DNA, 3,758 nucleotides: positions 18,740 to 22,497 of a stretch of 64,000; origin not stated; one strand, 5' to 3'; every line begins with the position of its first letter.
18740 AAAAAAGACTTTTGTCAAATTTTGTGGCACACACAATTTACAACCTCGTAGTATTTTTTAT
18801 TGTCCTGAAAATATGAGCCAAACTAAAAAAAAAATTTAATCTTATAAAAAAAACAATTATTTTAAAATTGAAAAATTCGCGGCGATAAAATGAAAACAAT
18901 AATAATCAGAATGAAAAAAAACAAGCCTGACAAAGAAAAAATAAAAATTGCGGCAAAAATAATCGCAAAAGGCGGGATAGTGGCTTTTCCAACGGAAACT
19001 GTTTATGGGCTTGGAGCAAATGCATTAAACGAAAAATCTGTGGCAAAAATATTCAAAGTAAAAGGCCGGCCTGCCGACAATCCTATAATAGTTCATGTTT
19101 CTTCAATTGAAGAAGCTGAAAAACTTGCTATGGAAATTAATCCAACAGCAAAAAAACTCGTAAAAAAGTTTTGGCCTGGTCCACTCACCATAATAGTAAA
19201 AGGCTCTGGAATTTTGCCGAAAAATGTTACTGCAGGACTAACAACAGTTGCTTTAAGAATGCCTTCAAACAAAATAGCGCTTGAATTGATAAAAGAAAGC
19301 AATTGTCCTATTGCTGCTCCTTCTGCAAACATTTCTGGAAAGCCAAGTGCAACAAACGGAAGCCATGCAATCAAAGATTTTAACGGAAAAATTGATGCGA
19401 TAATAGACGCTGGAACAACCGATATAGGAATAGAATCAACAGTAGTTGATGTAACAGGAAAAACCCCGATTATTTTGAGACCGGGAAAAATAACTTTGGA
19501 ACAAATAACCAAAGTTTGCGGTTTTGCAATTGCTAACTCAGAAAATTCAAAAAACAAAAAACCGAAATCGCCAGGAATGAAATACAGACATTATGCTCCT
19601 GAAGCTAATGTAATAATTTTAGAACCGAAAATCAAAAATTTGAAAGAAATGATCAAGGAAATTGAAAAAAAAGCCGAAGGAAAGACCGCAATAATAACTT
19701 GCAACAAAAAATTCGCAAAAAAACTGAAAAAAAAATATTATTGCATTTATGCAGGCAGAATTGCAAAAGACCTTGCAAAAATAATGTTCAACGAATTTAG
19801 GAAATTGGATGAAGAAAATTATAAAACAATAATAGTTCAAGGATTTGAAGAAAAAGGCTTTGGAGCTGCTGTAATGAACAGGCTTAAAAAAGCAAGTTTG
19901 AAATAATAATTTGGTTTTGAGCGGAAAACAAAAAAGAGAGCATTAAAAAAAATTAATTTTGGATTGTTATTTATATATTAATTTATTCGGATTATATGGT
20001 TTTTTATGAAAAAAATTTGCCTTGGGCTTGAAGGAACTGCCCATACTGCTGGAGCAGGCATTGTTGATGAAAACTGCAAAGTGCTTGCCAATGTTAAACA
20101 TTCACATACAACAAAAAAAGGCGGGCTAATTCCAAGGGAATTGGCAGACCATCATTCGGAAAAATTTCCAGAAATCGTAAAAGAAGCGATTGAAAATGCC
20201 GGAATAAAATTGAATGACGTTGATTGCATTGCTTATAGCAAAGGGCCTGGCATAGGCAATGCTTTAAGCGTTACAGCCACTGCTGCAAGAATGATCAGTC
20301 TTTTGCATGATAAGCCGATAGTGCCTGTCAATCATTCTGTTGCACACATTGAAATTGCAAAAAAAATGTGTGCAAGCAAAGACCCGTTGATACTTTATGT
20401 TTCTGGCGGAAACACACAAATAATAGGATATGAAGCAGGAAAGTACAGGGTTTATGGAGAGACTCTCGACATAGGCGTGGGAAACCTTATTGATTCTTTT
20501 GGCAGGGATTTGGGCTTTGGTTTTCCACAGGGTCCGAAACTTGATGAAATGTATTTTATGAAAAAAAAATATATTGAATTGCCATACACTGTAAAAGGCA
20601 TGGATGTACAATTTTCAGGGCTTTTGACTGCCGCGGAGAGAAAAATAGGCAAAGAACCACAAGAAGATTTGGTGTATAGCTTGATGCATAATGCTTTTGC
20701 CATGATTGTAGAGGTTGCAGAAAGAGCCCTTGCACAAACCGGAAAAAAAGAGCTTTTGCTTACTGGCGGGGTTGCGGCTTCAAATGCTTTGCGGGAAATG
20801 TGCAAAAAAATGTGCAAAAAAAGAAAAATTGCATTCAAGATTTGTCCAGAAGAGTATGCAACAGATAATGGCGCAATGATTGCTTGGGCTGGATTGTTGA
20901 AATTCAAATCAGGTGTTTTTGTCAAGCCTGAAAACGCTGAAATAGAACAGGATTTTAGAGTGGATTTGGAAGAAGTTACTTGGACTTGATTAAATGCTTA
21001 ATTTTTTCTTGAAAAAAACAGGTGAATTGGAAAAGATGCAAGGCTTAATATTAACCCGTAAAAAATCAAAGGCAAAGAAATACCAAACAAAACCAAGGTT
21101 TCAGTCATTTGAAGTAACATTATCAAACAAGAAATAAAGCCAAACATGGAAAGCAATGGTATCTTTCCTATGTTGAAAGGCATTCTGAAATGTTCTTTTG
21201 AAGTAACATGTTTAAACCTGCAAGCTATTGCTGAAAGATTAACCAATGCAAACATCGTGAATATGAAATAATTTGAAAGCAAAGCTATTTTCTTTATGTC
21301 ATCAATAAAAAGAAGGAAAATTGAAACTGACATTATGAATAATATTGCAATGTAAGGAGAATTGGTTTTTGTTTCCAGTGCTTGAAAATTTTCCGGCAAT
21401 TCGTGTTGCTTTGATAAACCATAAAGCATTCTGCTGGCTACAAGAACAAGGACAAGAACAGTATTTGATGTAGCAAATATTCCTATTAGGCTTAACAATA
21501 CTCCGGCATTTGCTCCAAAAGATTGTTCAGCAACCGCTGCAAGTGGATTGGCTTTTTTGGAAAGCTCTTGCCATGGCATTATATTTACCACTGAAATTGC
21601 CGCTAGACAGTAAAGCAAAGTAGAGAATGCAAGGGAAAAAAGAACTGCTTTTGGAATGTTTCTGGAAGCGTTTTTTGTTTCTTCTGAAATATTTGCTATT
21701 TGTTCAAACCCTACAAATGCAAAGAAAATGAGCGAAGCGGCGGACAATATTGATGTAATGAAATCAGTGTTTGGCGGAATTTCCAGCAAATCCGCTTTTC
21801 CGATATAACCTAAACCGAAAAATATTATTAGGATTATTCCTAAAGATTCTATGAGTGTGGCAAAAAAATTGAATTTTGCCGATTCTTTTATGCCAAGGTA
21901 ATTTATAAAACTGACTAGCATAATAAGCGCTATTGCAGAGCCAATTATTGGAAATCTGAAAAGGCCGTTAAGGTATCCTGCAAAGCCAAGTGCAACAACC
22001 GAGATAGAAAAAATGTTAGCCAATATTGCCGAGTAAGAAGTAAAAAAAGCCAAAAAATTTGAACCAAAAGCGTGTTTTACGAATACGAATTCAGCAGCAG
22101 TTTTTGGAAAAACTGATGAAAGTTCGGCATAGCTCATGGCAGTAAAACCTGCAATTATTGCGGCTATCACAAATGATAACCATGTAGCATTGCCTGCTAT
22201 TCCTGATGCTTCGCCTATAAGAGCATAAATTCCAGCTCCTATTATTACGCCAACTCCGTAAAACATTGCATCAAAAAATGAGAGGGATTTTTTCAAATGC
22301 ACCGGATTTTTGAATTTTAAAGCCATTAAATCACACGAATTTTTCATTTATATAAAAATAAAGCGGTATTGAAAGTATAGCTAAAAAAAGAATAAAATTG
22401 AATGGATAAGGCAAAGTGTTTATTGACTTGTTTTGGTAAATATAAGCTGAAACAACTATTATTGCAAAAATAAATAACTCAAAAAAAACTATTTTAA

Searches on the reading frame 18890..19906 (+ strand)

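Call 67: search_protein_families(library=pfam, proteins=[window:18890-19906:+], max_evalue=0.000001)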
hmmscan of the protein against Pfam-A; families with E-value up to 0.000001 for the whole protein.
window:18890-19906:+ (338 aa): 2 families
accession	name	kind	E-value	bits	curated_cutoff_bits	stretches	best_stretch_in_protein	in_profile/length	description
PF01300.24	Sua5_yciO_yrdC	-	2.9e-63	213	25.1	1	24-199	2-178/178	Telomere recombination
PF03481.19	Sua5_C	-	1.2e-30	107.3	22.9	1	201-336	1-135/136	Threonylcarbamoyl-AMP synthase, C-terminal domain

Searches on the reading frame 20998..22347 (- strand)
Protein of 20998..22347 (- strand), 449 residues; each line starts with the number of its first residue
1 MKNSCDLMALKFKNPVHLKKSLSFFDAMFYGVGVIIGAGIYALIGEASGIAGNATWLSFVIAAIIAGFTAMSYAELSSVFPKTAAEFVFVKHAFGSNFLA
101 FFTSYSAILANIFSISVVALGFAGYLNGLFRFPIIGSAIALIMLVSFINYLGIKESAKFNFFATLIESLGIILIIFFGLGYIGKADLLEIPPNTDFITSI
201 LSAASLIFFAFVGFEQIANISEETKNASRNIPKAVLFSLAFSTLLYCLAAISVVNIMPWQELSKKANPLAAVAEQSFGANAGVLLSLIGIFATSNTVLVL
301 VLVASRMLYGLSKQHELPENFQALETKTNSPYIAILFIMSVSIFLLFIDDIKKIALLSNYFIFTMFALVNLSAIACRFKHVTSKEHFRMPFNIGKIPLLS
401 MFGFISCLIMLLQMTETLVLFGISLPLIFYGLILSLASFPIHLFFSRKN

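Call 67: search_protein_families(library=pfam, proteins=[window:20998-22347:-], max_evalue=0.000001)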
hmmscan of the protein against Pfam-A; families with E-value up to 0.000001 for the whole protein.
window:20998-22347:- (449 aa): 3 families
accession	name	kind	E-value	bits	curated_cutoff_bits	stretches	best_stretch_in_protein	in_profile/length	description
PF13520.12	AA_permease_2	-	3.1e-50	171.8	27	1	22-412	1-402/427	Amino acid permease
PF00324.27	AA_permease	-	4.3e-34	118.5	24.6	1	27-417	2-423/470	Amino acid permease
PF03845.19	Spore_permease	-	3e-07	30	23.4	1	22-268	2-245/321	Spore germination protein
